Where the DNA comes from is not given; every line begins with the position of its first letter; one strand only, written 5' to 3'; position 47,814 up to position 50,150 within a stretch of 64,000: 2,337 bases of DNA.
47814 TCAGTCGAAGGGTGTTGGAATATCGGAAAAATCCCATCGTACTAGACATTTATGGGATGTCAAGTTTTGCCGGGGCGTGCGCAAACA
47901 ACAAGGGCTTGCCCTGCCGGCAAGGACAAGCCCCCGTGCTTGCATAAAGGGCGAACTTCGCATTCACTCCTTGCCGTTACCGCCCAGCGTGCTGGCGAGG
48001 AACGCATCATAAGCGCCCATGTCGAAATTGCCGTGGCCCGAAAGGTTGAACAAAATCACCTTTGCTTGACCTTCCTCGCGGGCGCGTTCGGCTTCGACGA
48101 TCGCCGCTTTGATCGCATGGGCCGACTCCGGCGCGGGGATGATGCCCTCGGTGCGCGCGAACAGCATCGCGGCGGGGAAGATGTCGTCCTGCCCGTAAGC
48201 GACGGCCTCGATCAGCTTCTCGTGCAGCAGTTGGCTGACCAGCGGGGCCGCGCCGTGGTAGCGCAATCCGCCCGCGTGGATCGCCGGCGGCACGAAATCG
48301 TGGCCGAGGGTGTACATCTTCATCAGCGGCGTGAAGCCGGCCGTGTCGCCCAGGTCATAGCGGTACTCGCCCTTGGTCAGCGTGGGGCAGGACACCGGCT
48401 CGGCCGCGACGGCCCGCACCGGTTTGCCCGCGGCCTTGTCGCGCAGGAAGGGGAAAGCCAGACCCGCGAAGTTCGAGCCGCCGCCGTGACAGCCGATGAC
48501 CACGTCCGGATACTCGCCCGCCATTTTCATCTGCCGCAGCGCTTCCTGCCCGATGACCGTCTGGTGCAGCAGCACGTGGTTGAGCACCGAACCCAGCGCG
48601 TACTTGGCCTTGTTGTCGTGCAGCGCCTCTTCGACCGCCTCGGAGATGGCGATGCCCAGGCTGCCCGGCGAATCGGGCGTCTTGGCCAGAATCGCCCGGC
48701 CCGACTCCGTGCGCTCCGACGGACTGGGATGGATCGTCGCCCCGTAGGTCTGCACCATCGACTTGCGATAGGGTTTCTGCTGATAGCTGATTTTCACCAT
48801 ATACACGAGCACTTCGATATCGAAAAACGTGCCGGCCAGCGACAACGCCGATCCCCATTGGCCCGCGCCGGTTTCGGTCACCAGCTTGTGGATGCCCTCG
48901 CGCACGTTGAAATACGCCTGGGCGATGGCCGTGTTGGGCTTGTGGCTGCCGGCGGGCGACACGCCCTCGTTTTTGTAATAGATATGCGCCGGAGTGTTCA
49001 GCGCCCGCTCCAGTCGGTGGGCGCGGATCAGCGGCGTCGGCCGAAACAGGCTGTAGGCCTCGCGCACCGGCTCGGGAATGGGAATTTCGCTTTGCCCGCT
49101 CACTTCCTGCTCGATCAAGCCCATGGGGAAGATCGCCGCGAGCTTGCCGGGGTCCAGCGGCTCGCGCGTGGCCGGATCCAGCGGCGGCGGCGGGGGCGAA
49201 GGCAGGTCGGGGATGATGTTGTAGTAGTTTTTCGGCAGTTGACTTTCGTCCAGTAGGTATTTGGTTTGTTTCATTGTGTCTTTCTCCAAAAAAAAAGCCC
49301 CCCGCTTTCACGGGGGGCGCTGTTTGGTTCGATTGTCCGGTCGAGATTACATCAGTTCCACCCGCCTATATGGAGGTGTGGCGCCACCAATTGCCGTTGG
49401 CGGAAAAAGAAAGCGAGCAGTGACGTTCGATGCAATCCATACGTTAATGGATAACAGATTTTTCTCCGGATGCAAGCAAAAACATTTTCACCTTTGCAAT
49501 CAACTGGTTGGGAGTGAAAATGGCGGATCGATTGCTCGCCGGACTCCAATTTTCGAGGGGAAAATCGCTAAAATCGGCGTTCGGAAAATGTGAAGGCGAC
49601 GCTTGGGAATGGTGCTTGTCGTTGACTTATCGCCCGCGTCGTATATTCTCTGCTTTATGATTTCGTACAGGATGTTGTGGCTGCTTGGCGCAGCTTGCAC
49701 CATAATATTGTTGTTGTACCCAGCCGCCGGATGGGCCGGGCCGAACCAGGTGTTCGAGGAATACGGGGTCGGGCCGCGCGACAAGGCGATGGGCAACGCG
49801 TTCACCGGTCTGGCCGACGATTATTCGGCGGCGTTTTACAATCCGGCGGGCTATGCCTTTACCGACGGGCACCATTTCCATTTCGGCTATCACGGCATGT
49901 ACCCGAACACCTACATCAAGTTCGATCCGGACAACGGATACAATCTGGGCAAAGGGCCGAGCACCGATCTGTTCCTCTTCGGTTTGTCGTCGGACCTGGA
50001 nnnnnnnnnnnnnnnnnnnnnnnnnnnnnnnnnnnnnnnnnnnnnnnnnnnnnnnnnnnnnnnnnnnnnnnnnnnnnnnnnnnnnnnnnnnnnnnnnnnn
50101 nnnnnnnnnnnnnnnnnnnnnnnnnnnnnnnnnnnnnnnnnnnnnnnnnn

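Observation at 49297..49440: Trp-codon leader peptide plus intrinsic terminator upstream of trpB2: a classic attenuator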

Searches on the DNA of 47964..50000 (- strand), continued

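Call 87: search_rna_families(sources=[L026, L029, L031, L032, L035, L038, L042, L047, L053, L062, L073, L074, L079, L091, L101, L108, L109, L113, L116, L119], threshold=gathering)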
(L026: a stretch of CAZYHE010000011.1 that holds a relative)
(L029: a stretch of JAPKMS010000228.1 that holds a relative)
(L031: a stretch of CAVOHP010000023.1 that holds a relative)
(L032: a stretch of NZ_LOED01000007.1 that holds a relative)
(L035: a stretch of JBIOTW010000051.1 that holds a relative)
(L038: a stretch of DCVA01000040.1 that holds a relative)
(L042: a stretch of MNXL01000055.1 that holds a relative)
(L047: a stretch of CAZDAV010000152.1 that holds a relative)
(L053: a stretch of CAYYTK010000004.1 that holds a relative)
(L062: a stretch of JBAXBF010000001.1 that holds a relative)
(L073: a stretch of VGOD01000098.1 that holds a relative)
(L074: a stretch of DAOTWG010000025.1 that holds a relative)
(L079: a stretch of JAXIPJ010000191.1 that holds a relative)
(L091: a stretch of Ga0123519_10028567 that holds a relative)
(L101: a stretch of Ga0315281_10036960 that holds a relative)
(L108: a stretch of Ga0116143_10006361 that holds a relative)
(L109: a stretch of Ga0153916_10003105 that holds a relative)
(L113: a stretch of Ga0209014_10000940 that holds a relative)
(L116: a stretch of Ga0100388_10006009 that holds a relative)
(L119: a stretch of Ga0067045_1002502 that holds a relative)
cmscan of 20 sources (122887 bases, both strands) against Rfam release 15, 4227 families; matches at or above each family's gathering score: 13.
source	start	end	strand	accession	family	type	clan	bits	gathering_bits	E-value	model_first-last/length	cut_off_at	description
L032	2643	2942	+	RF00230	T-box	Cis-reg; leader;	-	120.2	93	8.9e-26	1-219/219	no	T-box leader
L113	2179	2429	+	RF00230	T-box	Cis-reg; leader;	-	116.4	93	8.6e-25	1-219/219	no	T-box leader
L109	458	709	+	RF00230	T-box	Cis-reg; leader;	-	110.8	93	2.4e-23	1-219/219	no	T-box leader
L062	2624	2939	+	RF00230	T-box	Cis-reg; leader;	-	107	93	2.3e-22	1-219/219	no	T-box leader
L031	2549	2850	+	RF00230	T-box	Cis-reg; leader;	-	106.8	93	2.6e-22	1-219/219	no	T-box leader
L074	103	368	+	RF00230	T-box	Cis-reg; leader;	-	105.1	93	7.2e-22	1-219/219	no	T-box leader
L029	2536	2854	+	RF00230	T-box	Cis-reg; leader;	-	101.1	93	7.4e-21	1-219/219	no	T-box leader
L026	2545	2854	+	RF00230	T-box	Cis-reg; leader;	-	95.8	93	1.7e-19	1-219/219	no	T-box leader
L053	2538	2836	+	RF00230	T-box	Cis-reg; leader;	-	95.5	93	2.1e-19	1-219/219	no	T-box leader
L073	2502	2832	+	RF00230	T-box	Cis-reg; leader;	-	95.4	93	2.2e-19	1-219/219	no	T-box leader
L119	2111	2421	+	RF00230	T-box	Cis-reg; leader;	-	94.1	93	4.8e-19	1-219/219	no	T-box leader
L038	2605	2947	+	RF00230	T-box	Cis-reg; leader;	-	93.5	93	7.1e-19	1-219/219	no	T-box leader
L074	1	72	+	RF00005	tRNA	Gene; tRNA;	CL00001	61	29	1.8e-10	3-71/71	5'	tRNA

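Call 88: search_rna_families(sources=[L163, L164, L165, L166, L169, L170, L171, L172, L173, L174, L004, L013, L082, L098], threshold=evalue, max_evalue=1)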
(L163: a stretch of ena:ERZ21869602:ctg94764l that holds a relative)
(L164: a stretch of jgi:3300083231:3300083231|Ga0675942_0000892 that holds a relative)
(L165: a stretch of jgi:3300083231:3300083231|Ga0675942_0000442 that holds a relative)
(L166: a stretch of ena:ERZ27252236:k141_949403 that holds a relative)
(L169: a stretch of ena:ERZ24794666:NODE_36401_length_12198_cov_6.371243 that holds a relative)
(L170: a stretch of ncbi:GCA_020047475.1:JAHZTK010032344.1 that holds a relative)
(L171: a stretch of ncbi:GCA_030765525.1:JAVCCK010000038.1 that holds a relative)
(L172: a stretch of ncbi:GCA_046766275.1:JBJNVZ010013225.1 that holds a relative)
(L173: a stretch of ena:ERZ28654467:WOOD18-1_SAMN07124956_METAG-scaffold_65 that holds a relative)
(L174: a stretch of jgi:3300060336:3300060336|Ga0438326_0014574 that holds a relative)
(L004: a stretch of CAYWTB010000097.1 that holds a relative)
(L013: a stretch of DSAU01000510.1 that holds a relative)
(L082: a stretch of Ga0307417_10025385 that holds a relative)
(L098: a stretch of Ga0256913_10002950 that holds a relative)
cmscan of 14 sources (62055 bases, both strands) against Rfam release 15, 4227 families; matches with E-value up to 1: 5.
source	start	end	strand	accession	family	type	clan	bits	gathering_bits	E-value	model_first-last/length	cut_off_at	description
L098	1409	1522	+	RF00513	Trp_leader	Cis-reg; leader;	-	35.1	41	0.0019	1-100/100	no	Tryptophan operon leader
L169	1371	1477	+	RF00513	Trp_leader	Cis-reg; leader;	-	31.9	41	0.014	1-100/100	no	Tryptophan operon leader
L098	2839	2906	-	RF00506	Thr_leader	Cis-reg; leader;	-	29.5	55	0.17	1-118/118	no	Threonine operon leader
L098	2816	2883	+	RF00506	Thr_leader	Cis-reg; leader;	-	29.3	55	0.19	1-118/118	no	Threonine operon leader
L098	1455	1522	+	RF02837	anti-hemB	Gene; sRNA;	-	21.9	49.5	0.97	1-81/81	no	Burkholderia RNA 7 (anti-hemB)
